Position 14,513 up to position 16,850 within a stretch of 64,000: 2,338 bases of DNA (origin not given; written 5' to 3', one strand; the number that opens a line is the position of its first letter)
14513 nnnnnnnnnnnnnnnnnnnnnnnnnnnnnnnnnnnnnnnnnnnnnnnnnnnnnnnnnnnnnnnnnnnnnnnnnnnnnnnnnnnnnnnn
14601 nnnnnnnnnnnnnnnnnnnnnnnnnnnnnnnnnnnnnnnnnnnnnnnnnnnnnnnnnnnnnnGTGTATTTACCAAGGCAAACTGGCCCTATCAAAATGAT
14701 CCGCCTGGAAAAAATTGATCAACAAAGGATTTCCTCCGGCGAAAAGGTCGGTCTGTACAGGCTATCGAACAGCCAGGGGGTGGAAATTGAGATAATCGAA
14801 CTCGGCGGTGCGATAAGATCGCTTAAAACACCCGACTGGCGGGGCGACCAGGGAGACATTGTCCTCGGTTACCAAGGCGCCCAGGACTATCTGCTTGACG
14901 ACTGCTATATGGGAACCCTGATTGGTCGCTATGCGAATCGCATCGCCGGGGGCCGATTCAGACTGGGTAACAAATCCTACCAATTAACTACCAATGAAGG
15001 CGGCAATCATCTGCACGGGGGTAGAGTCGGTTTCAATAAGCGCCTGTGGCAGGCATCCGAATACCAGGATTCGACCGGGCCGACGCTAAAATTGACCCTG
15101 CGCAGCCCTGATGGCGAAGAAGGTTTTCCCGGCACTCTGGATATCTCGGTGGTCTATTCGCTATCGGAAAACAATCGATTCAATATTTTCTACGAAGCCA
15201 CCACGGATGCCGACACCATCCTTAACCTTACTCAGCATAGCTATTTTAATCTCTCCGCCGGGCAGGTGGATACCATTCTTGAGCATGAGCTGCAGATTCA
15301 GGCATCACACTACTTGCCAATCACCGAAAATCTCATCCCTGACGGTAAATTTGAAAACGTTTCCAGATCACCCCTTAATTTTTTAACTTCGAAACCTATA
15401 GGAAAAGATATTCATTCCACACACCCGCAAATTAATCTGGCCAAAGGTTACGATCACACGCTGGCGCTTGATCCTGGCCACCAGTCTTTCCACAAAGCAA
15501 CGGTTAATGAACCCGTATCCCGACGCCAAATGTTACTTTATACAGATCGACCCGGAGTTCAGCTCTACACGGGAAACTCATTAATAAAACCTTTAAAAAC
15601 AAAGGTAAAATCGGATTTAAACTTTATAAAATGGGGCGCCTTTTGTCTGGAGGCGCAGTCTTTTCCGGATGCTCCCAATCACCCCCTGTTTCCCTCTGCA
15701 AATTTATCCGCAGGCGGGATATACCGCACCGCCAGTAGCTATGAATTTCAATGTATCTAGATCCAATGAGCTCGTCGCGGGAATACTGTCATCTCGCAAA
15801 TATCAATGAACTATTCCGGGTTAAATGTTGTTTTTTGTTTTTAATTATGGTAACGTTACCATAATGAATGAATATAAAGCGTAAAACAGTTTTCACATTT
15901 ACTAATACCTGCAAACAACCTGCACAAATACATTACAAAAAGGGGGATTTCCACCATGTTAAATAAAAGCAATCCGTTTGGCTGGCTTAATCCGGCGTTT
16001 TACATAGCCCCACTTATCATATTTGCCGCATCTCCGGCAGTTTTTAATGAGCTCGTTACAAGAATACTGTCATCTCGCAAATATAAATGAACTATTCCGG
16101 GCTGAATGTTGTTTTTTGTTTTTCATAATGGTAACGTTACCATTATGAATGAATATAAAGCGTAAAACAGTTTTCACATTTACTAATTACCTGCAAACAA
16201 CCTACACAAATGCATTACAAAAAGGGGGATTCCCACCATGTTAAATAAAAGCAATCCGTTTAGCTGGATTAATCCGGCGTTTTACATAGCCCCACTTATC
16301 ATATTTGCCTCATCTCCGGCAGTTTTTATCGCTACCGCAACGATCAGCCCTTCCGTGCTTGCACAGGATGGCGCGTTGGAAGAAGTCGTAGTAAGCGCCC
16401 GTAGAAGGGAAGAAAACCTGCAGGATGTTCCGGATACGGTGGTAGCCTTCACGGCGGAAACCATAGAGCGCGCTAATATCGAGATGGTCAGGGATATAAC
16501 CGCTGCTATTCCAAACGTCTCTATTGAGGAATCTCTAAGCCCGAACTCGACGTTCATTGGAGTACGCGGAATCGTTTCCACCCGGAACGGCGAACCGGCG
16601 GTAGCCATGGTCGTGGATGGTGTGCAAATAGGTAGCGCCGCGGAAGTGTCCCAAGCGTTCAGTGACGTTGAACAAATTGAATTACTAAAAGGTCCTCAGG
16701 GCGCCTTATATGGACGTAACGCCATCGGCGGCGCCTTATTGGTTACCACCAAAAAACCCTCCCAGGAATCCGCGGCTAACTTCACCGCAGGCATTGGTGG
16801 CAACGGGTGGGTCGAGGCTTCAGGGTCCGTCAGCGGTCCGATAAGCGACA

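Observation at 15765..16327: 281-bp tandem duplication copying promoter, LacI-type operator and signal-peptide start of a TonB-dependent receptor, creating an orphan 44-codon leader ORF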

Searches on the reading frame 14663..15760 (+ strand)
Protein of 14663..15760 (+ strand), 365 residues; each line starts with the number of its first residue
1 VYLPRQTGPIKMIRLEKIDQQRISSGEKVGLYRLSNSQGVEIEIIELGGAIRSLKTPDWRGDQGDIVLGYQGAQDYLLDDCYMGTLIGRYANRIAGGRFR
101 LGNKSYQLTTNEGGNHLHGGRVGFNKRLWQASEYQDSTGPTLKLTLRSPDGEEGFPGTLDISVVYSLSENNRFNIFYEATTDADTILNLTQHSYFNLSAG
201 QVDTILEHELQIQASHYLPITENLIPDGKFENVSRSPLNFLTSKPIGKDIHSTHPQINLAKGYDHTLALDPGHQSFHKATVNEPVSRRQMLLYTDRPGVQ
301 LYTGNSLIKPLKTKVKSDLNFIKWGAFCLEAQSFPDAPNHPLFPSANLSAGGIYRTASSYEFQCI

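Call 7: search_protein_families(library=pfam, proteins=[window:14663-15760:+])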
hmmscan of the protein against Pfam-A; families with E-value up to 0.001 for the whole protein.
window:14663-15760:+ (365 aa): 1 family
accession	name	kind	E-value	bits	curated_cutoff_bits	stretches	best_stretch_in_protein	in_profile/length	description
PF01263.26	Aldose_epim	-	8.7e-77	258.9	27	1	31-360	2-298/299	Aldose 1-epimerase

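Call 34: search_protein_families(library=ncbifam, proteins=[window:14663-15760:+], max_evalue=0.00001)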
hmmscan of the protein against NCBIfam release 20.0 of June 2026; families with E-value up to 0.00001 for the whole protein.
window:14663-15760:+ (365 aa): 3 families
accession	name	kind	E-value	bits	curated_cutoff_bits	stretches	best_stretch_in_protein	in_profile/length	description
TIGR02636.1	galM_Leloir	equivalog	2.8e-92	309.4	397.65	1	26-363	1-336/336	galactose-1-epimerase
NF008277.0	PRK11055.1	subfamily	2.9e-84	283.2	240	1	21-363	8-347/349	galactose-1-epimerase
NF011719.0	PRK15172.1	equivalog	2.3e-09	37.1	251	1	82-307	54-257/300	aldose-1-epimerase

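Call 40: find_homologous_proteins(query=window:14696-15760:+, max_evalue=1e-30)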
Query window:14696-15760:+ (354 aa): 7493 proteins with E <= 1e-30 among 8000 candidates; the best 120 are listed.
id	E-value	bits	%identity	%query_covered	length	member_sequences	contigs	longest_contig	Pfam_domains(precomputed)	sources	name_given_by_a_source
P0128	3.0e-240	814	100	100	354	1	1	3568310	PF01263.27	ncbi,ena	-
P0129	2.7e-95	338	48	97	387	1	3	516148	PF01263.27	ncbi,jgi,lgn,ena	-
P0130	2.9e-92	328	45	99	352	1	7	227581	PF01263.27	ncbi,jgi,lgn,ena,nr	ncbi:MAG TPA: aldose epimerase family protein [Anaerolineae bacterium]|nr:aldose epimerase family pr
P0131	6.7e-92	326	46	99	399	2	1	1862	PF01263.27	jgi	jgi:aldose 1-epimerase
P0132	7.8e-92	326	46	97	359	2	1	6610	PF01263.27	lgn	-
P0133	1.2e-91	326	46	99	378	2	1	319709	PF01263.27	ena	-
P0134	1.4e-91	325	46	96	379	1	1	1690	PF01263.27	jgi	jgi:aldose 1-epimerase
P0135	2.9e-91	324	47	97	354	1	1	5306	PF01263.27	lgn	-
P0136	5.7e-91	323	47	97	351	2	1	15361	PF01263.27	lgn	-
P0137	6.4e-91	323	46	99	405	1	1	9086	PF01263.27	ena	-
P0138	7.3e-91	323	45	99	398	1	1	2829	PF01263.27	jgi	jgi:aldose 1-epimerase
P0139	9.1e-91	323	45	99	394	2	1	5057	PF01263.27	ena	-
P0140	1.2e-90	322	46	96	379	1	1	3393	PF01263.27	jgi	jgi:aldose 1-epimerase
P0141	1.2e-90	322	46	99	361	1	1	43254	PF01263.27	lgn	-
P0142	1.3e-90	322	47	96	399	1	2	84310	PF01263.27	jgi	jgi:aldose 1-epimerase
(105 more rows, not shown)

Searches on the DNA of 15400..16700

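Call 30: search_rna_families(source=window, start=15400, end=16700, threshold=evalue, max_evalue=1)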
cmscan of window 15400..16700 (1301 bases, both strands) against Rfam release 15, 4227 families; matches with E-value up to 1: 1.
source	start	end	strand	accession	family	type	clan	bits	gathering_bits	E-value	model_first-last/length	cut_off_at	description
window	16059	16175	+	RF00077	SraB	Gene; sRNA;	-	19.5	130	0.39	1-169/169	no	SraB RNA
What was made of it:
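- The only match at E<=1 is a chance-level SraB hit, 19.5 bits against a 130-bit gathering score (call 30). No known RNA family matches (call 30).
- Tried and rejected: Known RNA element or riboswitch: the Rfam E-value scan of 15400-16700 gave only a chance-level SraB hit (19.5 bits against a gathering score of 130, call 30).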
